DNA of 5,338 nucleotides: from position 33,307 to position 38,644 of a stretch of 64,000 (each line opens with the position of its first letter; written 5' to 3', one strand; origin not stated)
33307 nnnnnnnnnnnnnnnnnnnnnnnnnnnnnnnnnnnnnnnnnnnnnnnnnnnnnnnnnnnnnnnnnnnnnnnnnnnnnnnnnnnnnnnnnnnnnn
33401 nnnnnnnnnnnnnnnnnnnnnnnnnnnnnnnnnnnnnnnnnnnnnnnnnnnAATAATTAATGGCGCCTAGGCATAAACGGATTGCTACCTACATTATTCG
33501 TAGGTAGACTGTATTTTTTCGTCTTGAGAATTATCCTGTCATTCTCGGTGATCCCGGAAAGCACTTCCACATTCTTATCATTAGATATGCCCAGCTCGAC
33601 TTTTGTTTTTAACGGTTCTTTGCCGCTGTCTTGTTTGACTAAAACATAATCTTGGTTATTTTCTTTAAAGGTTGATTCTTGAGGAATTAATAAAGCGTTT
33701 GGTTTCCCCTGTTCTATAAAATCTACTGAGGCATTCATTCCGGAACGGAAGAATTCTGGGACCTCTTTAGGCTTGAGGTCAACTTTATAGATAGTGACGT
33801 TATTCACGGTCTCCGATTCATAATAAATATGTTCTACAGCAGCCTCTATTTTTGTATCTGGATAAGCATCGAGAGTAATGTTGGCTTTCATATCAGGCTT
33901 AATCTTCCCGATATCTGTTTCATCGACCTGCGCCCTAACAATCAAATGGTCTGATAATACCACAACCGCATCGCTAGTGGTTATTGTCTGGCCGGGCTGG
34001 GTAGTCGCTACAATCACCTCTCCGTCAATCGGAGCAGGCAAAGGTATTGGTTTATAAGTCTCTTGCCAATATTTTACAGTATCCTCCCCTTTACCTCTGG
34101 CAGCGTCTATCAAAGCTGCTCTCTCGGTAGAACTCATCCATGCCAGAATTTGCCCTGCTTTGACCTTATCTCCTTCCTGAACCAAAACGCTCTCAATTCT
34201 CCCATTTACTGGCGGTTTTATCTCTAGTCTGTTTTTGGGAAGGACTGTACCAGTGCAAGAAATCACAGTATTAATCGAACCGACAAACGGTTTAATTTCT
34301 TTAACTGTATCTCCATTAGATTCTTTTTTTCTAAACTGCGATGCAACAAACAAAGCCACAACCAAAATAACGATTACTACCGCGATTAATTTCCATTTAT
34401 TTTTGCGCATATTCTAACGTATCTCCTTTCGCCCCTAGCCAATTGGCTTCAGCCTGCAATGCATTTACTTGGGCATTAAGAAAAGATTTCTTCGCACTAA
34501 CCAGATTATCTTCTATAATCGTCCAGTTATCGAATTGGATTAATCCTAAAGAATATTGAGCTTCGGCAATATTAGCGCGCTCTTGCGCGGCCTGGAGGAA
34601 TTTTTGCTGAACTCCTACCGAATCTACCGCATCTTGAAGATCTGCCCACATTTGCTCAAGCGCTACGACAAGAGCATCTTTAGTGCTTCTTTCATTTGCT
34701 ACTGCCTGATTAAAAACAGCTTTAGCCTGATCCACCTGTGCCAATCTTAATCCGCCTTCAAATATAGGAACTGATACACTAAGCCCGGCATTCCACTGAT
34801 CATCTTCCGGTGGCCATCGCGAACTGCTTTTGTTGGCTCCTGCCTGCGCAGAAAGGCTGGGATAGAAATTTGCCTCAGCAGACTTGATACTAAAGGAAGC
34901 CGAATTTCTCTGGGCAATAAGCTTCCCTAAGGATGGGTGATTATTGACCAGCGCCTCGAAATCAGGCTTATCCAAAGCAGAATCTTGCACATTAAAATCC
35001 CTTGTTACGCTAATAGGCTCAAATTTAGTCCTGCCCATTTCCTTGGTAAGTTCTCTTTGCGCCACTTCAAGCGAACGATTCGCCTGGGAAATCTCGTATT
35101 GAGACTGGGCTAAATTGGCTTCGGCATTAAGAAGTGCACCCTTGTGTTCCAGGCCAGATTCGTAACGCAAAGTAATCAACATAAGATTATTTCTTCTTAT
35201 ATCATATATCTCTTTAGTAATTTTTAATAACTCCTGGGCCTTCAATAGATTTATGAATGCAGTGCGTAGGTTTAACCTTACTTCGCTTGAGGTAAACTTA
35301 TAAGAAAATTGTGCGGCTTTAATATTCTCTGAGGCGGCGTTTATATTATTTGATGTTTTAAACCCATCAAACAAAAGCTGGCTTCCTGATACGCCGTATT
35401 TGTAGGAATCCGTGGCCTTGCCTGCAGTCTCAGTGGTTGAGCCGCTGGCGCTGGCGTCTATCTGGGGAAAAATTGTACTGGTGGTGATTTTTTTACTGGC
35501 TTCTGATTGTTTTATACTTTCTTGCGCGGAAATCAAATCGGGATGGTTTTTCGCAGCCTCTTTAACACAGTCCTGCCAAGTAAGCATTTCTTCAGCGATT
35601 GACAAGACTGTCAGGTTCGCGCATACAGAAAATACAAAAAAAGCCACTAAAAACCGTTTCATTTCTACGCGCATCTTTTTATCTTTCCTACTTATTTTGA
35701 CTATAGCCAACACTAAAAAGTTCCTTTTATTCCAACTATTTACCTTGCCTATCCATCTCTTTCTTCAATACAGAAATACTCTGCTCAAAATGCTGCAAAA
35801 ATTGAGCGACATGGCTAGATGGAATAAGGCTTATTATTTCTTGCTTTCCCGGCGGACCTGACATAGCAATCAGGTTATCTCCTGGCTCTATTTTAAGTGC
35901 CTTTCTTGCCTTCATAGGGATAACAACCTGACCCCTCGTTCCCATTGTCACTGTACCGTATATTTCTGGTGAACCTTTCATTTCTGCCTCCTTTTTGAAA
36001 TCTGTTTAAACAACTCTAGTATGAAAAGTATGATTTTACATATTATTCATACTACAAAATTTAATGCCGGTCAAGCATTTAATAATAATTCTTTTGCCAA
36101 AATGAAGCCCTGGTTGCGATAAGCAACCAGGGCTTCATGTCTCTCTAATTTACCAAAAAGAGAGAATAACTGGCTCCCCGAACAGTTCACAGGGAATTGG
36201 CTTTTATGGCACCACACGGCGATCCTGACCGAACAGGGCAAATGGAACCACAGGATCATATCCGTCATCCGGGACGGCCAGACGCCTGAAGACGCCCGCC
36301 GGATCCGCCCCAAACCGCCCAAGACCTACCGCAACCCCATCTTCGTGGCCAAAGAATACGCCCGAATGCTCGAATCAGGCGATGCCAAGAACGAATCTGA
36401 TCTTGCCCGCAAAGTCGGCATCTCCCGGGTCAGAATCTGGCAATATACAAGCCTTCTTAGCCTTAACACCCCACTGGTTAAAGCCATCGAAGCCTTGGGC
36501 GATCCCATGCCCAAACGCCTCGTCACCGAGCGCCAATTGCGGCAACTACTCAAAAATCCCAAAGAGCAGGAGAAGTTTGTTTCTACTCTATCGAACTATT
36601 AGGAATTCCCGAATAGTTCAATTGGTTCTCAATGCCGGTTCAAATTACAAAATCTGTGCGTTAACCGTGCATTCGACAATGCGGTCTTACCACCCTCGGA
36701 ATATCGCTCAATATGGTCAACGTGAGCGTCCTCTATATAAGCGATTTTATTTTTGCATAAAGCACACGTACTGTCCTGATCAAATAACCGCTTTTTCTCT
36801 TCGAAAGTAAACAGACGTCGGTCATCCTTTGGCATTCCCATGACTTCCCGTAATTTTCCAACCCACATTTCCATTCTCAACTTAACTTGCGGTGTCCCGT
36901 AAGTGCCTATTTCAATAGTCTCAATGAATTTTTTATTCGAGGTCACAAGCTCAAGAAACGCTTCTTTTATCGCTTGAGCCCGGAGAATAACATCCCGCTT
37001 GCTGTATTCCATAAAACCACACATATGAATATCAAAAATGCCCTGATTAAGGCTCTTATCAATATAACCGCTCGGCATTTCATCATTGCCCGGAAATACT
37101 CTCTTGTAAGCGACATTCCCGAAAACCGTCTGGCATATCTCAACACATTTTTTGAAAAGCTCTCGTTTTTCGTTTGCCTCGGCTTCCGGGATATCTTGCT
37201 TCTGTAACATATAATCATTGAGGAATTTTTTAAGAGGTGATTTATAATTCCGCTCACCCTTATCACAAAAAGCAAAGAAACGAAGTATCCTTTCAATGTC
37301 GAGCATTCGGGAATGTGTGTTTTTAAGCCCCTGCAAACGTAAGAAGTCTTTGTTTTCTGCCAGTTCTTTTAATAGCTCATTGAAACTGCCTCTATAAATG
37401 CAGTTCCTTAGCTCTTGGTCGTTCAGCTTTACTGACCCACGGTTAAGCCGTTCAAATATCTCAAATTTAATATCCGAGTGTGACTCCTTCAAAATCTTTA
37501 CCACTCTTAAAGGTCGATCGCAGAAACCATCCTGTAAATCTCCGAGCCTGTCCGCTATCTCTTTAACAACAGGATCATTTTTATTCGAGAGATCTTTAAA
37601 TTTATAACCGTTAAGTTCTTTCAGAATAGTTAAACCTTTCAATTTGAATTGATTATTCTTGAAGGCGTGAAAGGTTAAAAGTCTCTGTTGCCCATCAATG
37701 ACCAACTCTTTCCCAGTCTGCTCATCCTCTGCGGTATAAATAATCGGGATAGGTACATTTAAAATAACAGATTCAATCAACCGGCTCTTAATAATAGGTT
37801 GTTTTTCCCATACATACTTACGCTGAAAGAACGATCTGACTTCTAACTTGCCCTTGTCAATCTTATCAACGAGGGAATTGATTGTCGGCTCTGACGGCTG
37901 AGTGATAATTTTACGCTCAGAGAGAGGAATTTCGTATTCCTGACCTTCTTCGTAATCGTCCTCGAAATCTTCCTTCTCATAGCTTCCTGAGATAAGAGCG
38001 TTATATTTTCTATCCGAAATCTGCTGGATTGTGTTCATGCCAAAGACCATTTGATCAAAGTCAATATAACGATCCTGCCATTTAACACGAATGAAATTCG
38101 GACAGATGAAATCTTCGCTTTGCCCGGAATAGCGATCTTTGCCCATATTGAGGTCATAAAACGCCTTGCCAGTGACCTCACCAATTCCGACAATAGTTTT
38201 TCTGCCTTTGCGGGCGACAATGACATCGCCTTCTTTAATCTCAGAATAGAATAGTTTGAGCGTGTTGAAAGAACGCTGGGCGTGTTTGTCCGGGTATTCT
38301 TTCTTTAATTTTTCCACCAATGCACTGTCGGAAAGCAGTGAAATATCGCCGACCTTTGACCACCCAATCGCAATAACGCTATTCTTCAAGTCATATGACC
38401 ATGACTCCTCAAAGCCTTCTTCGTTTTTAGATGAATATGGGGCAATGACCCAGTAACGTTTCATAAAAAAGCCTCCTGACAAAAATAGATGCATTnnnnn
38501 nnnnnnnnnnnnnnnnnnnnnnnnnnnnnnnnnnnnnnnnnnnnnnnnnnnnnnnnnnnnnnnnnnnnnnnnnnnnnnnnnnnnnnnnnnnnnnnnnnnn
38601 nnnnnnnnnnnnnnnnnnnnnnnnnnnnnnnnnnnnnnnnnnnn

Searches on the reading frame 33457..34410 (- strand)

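Call 91: search_protein_families(library=pfam, proteins=[window:33457-34410:-], max_evalue=0.0001)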
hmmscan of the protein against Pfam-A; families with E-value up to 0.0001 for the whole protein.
window:33457-34410:- (317 aa): 4 families
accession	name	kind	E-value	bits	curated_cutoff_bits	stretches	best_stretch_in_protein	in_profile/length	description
PF13437.12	HlyD_3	-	4.7e-15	56.7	22.2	1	126-215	4-96/106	HlyD family secretion protein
PF16576.10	HlyD_D23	-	7.2e-15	55.3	30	1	116-198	103-187/214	Barrel-sandwich domain of CusB or HlyD membrane-fusion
PF13533.13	Biotin_lipoyl_2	-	3.4e-09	36.7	29.8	1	63-90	2-29/32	Biotin-lipoyl like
PF00364.28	Biotin_lipoyl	-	1.3e-06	28.5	22.1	1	59-90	40-71/73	Biotin-requiring enzyme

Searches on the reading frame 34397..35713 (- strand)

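Call 91: search_protein_families(library=pfam, proteins=[window:34397-35713:-], max_evalue=0.0001)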
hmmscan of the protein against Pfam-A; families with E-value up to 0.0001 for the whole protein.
window:34397-35713:- (438 aa): 1 family
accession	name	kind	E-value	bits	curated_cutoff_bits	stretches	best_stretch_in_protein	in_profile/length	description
PF02321.23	OEP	-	3.3e-60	203.5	22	2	47-226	2-186/187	Outer membrane efflux protein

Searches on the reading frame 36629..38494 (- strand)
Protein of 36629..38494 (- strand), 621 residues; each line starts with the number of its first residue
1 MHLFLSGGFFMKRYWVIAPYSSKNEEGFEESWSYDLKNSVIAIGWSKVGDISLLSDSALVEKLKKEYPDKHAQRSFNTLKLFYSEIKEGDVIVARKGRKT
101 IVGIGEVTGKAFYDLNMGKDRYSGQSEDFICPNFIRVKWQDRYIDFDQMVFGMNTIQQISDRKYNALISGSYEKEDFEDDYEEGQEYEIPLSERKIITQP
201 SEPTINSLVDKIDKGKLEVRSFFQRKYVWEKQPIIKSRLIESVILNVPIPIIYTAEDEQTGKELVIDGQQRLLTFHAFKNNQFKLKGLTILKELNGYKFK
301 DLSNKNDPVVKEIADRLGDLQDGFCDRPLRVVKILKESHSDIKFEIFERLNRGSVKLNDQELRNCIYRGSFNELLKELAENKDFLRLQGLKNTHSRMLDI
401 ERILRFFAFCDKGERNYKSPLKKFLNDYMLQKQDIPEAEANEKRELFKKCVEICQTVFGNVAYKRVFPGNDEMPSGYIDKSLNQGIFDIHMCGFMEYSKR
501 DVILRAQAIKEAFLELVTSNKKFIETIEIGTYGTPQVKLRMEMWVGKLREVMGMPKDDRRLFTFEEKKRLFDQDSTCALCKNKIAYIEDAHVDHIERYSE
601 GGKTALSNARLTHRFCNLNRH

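Call 91: search_protein_families(library=pfam, proteins=[window:36629-38494:-], max_evalue=0.0001)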
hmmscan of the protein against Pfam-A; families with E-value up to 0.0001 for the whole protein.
window:36629-38494:- (621 aa): 2 families
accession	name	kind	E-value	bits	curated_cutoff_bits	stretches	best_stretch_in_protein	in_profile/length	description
PF03235.19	GmrSD_N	-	3.3e-23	83.3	33.2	1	206-367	2-198/199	GmrSD restriction endonuclease, N-terminal domain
PF01844.29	HNH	-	1e-07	32.4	21.4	1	577-621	1-45/47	HNH endonuclease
